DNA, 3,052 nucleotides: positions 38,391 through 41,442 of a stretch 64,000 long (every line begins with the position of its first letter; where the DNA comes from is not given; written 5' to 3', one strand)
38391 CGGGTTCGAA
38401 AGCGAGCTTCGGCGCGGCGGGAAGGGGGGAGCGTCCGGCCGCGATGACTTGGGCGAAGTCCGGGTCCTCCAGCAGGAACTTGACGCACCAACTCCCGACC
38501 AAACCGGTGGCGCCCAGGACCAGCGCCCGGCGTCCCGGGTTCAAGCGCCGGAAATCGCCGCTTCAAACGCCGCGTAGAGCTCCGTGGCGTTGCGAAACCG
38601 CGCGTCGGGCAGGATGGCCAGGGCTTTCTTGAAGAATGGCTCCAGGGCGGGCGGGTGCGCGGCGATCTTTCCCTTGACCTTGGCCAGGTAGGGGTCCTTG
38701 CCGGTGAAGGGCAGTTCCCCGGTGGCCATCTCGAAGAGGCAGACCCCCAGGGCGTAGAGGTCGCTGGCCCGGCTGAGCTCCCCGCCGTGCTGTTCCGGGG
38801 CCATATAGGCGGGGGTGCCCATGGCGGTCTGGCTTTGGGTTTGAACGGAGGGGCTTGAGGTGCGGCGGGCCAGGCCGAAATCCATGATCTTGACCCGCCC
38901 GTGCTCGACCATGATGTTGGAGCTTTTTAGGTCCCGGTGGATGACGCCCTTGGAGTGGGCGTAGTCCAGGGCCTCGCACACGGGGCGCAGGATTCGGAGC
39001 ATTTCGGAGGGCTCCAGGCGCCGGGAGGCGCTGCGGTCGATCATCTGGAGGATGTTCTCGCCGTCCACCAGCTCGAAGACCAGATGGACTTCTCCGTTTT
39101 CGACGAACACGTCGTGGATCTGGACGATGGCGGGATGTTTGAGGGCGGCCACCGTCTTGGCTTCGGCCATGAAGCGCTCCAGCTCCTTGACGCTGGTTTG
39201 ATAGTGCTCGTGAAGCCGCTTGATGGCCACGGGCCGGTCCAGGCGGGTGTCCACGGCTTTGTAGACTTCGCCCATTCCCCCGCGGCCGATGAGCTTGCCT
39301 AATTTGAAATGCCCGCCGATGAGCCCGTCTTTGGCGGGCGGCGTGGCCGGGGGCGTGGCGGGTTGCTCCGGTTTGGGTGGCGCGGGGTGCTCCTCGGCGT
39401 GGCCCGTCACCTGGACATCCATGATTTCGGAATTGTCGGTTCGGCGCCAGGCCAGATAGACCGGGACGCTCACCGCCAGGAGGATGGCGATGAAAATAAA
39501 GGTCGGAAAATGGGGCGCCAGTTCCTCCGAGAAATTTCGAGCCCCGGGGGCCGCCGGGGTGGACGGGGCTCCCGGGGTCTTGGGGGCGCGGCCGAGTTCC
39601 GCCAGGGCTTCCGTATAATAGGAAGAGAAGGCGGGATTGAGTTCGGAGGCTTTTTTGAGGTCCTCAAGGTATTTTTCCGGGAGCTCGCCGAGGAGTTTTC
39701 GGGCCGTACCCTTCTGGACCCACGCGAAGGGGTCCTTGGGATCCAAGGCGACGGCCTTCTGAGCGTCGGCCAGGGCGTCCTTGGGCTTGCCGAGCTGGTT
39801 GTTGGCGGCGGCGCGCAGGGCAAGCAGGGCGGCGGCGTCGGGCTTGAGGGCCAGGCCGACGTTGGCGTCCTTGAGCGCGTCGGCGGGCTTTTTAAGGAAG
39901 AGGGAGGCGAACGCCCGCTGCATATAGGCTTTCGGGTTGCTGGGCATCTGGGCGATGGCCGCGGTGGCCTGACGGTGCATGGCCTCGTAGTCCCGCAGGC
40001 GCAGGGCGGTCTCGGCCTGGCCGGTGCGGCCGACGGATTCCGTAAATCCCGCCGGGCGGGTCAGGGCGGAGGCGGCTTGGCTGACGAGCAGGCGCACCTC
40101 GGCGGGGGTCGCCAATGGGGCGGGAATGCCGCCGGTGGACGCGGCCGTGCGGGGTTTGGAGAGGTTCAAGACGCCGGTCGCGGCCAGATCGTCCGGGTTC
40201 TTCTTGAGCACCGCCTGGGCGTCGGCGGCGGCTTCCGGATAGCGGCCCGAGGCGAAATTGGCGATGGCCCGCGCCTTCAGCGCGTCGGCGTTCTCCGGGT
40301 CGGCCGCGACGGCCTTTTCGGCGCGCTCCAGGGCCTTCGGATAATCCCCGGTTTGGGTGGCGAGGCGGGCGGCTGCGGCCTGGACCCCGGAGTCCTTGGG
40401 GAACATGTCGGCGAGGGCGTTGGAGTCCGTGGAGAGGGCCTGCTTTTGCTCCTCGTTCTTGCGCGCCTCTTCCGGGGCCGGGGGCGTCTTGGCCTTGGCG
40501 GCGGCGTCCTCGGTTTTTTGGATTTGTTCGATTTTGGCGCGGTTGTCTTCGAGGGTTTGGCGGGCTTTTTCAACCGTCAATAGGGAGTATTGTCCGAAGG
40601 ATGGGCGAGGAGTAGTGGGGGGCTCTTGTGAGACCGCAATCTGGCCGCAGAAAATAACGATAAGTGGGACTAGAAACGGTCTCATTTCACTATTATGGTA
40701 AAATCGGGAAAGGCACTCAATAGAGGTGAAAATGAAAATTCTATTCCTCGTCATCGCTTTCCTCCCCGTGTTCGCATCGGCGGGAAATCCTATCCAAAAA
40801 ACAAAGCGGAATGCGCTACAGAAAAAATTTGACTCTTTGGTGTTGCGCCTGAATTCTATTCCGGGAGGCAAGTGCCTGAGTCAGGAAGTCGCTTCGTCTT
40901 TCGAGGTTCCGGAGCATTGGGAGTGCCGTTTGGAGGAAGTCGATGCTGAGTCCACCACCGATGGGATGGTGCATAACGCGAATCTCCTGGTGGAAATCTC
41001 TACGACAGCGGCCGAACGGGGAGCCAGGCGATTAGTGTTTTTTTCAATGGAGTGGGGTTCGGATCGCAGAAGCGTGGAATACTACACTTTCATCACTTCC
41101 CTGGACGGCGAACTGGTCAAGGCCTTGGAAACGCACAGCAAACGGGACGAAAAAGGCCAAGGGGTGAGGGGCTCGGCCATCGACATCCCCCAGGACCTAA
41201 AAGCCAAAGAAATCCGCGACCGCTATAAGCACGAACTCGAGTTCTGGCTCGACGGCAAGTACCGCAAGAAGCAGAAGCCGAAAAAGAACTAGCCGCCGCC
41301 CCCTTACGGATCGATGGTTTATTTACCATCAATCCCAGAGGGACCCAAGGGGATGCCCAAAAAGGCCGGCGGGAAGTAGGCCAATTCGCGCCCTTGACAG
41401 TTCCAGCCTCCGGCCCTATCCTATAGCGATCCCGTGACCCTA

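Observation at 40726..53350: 12.6-kb island of secreted proteins bounded by distant paralogs and enriched in HExxH-motif proteins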

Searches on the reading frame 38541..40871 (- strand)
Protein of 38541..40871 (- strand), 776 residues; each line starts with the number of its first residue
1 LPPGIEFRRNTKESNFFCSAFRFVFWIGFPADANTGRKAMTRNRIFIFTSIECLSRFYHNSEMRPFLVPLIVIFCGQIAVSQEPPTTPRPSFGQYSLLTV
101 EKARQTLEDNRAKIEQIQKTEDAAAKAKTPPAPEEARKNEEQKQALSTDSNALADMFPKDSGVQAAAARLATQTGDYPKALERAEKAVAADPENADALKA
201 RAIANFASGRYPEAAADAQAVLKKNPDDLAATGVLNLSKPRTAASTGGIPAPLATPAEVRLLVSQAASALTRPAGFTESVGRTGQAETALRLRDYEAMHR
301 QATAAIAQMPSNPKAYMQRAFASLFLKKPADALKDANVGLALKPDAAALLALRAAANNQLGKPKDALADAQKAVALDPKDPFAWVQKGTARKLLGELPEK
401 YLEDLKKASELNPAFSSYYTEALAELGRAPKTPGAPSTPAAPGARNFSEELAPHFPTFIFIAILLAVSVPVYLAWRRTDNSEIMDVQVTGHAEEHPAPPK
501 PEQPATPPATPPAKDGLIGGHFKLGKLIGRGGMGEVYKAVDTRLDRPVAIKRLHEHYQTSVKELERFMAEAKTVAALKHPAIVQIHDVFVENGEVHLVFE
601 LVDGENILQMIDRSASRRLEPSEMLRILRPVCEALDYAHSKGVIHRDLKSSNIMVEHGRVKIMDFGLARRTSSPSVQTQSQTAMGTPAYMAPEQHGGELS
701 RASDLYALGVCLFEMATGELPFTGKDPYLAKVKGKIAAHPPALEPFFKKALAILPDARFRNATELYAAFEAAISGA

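Call 77: search_protein_families(library=pfam, proteins=[window:38541-40871:-], max_evalue=0.001)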
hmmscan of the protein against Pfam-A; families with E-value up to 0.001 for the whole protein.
window:38541-40871:- (776 aa): 13 families
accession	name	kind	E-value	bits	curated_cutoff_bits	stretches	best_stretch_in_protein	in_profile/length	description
PF00069.31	Pkinase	-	1.6e-52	179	31.7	1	523-726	2-204/263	Protein kinase domain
PF07714.23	PK_Tyr_Ser-Thr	-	7.7e-40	137.3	23.1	1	523-727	2-210/258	Protein tyrosine and serine/threonine kinase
PF13371.12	TPR_9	-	8.3e-11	42.2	35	1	170-232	4-66/73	Tetratricopeptide repeat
PF00515.34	TPR_1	-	3.9e-10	39.5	27.8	0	349-380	3-34/34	Tetratricopeptide repeat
PF07719.23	TPR_2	-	6.4e-09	35.7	27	1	195-228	1-34/34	Tetratricopeptide repeat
PF13432.12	TPR_16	-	8.1e-09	36.2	32.7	1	166-228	2-64/65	Tetratricopeptide repeat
PF13428.12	TPR_14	-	8.7e-09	35.7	23.5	1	348-388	2-42/44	Tetratricopeptide repeat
PF13431.12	TPR_17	-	2.4e-08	34.1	24.4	0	371-399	3-31/34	Tetratricopeptide repeat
PF14559.12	TPR_19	-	3.7e-06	27.6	25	1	173-230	3-60/68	Tetratricopeptide repeat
PF13414.12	TPR_11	-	6.4e-06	26.2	26.8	0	172-209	5-42/42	TPR repeat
PF17667.7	Pkinase_fungal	-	0.00034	19.9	24.1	1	620-693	284-363/387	Fungal protein kinase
PF13424.12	TPR_12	-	0.00044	20.8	30.1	0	168-219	10-69/77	Tetratricopeptide repeat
PF13429.12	TPR_15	-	0.00085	19.3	26.2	0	341-428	141-229/280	Tetratricopeptide repeat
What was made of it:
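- Checked: The neighbouring gene 38541-40871(-) has Pkinase (1.6e-52) plus TPR domains (call 77).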

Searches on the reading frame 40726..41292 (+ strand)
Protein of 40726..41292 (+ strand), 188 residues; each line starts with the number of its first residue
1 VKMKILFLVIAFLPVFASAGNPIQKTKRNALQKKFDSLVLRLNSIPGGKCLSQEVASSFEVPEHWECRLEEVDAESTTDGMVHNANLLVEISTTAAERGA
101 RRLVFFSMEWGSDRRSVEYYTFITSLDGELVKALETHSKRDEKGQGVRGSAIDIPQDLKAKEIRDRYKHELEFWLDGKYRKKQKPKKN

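Call 3: search_protein_families(library=pfam, proteins=[window:40726-41292:+], max_evalue=0.1)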
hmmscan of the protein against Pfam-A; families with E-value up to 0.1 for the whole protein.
window:40726-41292:+ (188 aa): 0 families

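Call 36: search_protein_families(library=ncbifam, proteins=[window:40726-41292:+], max_evalue=1)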
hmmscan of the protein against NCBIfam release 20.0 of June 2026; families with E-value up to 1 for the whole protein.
window:40726-41292:+ (188 aa): 1 family
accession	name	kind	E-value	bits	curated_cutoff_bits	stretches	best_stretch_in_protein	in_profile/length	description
TIGR00673.1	cynS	equivalog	0.072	13.1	113.3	0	38-107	66-141/150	cyanase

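Call 37: search_protein_families(library=padloc, proteins=[window:40726-41292:+], max_evalue=0.1)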
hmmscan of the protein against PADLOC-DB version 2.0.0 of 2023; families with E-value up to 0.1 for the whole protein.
window:40726-41292:+ (188 aa): 0 families

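Call 86: search_solved_structures(query=A10, max_evalue=5)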
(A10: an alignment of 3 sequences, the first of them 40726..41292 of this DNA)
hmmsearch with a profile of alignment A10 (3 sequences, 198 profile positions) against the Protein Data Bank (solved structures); distinct sequences matched with E-value up to 5: 0.
